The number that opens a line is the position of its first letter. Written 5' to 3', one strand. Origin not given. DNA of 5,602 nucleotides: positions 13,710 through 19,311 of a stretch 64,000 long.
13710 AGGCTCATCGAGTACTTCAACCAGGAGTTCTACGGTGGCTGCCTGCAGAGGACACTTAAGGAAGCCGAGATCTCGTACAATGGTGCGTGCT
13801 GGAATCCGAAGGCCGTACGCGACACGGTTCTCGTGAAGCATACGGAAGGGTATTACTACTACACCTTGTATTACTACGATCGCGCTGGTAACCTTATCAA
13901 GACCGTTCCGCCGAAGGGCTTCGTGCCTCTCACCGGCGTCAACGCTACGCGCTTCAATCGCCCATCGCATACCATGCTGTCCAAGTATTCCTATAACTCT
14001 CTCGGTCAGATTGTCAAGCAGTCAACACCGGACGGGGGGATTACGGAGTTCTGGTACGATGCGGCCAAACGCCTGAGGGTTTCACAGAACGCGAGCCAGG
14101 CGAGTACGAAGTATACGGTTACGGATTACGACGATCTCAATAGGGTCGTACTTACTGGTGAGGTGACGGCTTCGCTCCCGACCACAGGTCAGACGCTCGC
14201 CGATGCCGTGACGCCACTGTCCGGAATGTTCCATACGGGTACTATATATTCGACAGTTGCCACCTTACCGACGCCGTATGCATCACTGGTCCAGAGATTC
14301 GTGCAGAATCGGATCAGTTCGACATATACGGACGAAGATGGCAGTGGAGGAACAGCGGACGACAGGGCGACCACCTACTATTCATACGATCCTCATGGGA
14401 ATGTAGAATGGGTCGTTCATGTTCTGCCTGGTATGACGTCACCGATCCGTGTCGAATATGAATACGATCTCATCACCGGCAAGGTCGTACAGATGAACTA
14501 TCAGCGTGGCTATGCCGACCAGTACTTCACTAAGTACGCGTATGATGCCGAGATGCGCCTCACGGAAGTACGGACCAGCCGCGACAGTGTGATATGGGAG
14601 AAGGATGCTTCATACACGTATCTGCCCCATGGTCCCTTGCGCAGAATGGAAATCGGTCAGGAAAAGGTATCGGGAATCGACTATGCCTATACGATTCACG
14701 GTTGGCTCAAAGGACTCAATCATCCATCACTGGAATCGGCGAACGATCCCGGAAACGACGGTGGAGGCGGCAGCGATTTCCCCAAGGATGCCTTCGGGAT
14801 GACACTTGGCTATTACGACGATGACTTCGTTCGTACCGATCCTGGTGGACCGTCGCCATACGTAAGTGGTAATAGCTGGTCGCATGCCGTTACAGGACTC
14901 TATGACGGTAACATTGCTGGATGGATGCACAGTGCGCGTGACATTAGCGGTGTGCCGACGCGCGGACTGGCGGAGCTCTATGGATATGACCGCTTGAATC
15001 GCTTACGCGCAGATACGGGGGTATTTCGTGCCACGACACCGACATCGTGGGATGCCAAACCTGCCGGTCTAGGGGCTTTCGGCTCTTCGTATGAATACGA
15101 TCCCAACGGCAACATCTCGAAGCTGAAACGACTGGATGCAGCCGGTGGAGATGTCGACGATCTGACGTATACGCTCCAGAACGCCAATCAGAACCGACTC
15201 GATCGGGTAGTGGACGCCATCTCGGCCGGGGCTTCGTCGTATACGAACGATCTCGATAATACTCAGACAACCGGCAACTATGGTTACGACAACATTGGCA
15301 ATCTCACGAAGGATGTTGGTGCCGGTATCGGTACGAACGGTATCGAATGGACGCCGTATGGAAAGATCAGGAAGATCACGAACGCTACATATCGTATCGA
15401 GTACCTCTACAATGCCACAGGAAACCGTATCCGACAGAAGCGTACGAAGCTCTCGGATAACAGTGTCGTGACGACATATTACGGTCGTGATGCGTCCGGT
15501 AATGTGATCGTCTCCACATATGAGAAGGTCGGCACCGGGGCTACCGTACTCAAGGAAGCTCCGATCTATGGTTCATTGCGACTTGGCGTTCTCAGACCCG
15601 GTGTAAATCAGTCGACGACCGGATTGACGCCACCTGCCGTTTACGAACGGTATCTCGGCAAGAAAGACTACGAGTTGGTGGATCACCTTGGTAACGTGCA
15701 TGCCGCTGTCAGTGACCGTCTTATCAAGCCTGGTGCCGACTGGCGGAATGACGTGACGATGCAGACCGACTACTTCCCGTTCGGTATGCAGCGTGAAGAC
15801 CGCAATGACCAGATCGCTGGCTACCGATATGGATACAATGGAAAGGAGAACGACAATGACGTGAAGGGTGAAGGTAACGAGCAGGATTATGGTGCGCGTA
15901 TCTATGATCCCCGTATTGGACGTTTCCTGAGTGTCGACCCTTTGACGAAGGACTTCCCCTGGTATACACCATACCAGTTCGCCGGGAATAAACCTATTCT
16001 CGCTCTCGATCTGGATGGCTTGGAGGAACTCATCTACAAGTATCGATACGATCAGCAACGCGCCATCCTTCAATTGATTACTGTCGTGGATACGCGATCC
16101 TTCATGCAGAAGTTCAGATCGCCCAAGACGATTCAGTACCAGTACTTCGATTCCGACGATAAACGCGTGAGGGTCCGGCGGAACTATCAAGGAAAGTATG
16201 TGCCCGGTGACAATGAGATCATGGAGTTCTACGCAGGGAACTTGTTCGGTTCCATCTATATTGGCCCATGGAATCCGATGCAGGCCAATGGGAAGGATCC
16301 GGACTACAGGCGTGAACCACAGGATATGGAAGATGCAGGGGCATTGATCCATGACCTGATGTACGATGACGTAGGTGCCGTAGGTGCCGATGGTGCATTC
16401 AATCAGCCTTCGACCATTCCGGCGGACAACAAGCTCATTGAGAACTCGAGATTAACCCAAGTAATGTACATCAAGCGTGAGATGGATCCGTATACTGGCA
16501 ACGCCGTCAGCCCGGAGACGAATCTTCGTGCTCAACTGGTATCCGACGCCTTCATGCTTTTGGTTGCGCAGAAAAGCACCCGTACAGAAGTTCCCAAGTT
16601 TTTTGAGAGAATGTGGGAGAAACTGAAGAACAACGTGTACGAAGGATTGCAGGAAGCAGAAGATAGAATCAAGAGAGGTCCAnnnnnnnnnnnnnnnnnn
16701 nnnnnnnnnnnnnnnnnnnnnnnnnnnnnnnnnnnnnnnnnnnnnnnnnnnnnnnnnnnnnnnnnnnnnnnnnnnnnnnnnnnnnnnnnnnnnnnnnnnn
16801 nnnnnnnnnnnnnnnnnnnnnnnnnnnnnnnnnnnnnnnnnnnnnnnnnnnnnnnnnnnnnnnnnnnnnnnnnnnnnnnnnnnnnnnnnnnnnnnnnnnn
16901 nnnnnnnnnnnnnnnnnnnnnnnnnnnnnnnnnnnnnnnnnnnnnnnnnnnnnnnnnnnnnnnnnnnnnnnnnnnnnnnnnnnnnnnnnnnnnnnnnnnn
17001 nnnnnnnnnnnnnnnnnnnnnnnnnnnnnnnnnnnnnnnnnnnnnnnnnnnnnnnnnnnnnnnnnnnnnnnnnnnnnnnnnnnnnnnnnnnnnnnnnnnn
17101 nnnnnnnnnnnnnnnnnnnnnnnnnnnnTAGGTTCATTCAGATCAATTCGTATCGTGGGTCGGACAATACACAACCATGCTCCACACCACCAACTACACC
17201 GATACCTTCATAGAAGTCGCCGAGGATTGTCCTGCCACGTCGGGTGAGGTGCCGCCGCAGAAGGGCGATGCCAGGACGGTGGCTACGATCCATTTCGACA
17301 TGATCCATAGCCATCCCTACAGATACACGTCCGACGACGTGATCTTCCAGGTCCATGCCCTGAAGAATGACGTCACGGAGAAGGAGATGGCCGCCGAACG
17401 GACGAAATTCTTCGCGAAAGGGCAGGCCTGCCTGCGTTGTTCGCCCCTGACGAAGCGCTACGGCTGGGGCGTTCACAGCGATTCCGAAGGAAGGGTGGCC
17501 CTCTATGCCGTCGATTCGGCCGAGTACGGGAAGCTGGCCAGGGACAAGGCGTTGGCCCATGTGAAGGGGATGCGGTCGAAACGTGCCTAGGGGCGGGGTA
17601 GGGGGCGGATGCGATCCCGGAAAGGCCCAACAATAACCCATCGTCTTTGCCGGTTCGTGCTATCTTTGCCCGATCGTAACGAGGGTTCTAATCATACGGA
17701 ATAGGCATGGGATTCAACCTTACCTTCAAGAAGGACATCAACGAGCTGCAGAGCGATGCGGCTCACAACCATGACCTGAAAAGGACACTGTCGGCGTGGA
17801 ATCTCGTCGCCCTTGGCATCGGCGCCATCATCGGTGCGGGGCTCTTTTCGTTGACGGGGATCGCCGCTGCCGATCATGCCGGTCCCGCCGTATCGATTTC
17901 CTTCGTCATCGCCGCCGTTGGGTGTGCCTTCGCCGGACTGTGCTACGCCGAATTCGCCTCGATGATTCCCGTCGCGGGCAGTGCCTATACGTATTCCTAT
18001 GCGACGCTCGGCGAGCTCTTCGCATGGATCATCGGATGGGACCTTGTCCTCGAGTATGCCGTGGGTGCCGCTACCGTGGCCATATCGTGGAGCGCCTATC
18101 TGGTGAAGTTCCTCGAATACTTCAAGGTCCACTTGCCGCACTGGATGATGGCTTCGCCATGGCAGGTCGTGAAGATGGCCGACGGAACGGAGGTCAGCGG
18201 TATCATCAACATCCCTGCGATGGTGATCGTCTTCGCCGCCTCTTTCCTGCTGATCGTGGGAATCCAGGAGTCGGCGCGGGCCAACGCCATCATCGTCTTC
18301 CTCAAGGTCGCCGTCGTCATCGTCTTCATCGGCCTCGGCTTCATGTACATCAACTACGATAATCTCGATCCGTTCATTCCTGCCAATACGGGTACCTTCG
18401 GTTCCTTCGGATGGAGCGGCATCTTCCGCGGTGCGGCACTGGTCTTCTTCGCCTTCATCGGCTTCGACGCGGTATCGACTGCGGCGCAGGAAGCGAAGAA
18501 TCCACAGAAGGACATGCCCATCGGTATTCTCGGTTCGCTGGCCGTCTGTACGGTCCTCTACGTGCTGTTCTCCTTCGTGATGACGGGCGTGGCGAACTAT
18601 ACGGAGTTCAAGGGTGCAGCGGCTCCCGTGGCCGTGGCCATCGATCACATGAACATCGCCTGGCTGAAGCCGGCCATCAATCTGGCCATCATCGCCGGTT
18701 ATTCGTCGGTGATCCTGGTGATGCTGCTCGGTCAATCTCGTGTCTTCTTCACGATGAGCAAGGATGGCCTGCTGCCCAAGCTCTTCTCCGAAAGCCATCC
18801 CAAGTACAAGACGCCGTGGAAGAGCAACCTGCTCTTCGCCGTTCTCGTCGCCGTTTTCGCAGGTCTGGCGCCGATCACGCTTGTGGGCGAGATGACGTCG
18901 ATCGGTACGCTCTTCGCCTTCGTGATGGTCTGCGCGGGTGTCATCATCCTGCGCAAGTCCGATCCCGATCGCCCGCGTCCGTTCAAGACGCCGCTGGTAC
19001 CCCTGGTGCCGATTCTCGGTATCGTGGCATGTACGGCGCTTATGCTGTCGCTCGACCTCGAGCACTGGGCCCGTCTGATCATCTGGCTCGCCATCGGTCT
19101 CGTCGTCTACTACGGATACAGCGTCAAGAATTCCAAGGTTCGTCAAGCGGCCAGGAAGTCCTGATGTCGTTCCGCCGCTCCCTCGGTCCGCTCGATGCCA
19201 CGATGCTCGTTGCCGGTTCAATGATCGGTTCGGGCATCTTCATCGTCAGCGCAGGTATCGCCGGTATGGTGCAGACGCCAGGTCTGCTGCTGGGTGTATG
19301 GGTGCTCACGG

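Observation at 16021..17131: Unclassified ~220-aa RHS C-terminal toxin tip with overlapping lipoprotein immunity candidate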

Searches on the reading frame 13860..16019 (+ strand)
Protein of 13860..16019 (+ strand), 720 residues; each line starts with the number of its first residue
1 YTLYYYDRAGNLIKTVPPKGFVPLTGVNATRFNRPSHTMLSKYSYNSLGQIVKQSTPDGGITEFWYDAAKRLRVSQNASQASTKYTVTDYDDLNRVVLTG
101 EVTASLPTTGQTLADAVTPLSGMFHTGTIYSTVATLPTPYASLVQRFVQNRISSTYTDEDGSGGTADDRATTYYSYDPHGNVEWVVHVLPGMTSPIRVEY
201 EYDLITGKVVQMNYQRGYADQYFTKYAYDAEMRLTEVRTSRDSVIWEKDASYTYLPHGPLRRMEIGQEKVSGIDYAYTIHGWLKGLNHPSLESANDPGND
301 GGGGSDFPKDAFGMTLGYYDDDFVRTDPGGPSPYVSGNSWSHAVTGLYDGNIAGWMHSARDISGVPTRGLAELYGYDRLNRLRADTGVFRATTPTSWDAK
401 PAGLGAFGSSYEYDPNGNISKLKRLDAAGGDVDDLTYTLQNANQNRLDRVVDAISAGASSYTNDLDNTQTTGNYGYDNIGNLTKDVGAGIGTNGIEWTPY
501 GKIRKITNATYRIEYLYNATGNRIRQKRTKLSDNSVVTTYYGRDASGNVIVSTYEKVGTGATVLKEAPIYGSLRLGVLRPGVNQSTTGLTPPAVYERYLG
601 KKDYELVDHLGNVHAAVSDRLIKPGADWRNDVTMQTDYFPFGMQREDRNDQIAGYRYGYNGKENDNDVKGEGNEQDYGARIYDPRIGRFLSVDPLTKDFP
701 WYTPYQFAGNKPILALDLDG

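Call 85: search_protein_families(library=pfam, proteins=[window:13860-16019:+], max_evalue=1)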
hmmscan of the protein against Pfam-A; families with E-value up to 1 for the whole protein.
window:13860-16019:+ (720 aa): 1 family
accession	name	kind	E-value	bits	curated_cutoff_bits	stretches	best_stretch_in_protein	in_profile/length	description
PF05593.20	RHS_repeat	-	2.5e-07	31.3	22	1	45-74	1-29/38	RHS Repeat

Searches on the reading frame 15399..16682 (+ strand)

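Call 8: search_protein_families(library=pfam, proteins=[window:15399-16682:+], max_evalue=10)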
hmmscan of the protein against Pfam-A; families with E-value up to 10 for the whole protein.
window:15399-16682:+ (428 aa): 1 family
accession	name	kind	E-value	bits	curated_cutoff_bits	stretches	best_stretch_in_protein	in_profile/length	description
PF08398.15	Phospholip_A2_4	-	0.00015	22.4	23.9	1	282-327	5-42/80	Phospholipase A2-like domain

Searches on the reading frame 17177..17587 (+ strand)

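Call 8: search_protein_families(library=pfam, proteins=[window:17177-17587:+], max_evalue=10)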
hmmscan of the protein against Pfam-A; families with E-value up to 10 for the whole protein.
window:17177-17587:+ (137 aa): 2 families
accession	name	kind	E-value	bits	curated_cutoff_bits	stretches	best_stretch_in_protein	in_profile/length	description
PF19654.4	DUF6157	-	1.9e-62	209.6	27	1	3-137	2-136/136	Family of unknown function (DUF6157)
PF16720.10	Albumin_I_a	-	0.22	11.9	23.8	1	82-105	18-41/48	Albumin I chain a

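Call 9: search_protein_families(library=ncbifam, proteins=[window:17177-17587:+], max_evalue=10)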
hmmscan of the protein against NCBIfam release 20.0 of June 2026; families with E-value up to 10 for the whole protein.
window:17177-17587:+ (137 aa): 0 families

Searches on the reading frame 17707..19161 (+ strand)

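Call 42: search_protein_families(library=pfam, proteins=[window:17707-19161:+], max_evalue=0.001)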
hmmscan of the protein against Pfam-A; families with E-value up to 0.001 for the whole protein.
window:17707-19161:+ (485 aa): 3 families
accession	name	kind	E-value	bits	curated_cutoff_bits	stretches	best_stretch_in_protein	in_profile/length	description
PF13520.12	AA_permease_2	-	1.9e-54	185.7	27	1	28-464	1-423/427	Amino acid permease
PF00324.27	AA_permease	-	2.6e-49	168.6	24.6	1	34-456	3-427/470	Amino acid permease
PF13906.12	AA_permease_C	-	1.2e-15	57.7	27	1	426-476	1-51/51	C-terminus of AA_permease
